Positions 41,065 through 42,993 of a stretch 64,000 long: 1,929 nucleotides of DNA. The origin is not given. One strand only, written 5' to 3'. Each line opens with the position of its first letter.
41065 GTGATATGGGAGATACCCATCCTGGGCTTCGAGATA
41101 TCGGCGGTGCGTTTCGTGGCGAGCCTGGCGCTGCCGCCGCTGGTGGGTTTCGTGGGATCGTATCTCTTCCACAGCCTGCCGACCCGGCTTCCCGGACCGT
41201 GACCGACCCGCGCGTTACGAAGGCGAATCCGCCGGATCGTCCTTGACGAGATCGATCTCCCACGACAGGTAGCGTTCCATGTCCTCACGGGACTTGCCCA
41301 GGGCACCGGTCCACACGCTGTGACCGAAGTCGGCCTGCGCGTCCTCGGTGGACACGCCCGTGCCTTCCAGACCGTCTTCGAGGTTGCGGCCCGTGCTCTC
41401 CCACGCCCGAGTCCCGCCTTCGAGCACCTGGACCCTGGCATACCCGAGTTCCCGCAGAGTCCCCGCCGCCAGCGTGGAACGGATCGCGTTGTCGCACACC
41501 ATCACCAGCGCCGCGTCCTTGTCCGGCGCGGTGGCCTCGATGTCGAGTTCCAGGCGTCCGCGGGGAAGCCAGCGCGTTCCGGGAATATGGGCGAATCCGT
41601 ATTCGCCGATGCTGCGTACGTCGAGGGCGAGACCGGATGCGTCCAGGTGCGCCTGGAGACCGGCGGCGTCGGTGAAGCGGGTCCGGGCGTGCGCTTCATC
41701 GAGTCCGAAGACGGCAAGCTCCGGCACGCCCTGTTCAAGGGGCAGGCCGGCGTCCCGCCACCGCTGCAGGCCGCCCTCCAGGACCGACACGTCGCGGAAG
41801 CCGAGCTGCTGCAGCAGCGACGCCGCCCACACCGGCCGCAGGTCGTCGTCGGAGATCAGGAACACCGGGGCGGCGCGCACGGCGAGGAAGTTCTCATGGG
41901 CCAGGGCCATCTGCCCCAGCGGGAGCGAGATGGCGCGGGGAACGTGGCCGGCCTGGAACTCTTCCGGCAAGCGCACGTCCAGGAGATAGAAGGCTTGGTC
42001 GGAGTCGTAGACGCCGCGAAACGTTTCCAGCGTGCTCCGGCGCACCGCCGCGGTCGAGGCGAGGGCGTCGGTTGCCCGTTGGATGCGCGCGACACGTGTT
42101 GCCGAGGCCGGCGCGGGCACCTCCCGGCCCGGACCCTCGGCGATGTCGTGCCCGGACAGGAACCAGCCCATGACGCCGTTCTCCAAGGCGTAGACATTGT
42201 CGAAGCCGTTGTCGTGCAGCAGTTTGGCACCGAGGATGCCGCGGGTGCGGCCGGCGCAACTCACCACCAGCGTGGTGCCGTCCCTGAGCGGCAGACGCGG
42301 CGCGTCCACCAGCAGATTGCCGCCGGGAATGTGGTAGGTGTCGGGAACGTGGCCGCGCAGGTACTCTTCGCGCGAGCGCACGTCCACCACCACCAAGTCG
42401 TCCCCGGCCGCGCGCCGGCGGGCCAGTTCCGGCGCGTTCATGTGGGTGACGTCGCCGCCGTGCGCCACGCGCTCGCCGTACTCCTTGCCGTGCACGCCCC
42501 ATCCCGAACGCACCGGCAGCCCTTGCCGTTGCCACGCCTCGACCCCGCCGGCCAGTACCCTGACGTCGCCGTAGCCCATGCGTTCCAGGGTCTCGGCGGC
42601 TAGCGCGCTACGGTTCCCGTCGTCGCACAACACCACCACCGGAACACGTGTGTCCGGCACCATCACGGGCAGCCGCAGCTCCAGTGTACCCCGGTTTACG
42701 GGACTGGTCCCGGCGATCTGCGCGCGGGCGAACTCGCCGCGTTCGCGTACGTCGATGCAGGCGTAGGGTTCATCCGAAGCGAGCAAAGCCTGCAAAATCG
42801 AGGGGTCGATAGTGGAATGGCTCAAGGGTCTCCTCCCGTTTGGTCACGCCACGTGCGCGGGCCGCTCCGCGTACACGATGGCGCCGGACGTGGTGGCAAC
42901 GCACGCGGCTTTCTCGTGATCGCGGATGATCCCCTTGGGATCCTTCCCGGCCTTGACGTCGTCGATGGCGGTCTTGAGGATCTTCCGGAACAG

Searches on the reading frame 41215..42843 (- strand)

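Call 95: search_protein_families(library=pfam, proteins=[window:41215-42843:-], max_evalue=0.01)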
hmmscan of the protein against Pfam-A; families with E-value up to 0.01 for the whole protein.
window:41215-42843:- (542 aa): 1 family
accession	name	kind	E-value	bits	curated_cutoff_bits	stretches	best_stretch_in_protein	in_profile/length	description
PF00581.25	Rhodanese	-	3.7e-59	197.9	22.2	4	17-106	5-101/102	Rhodanese-like domain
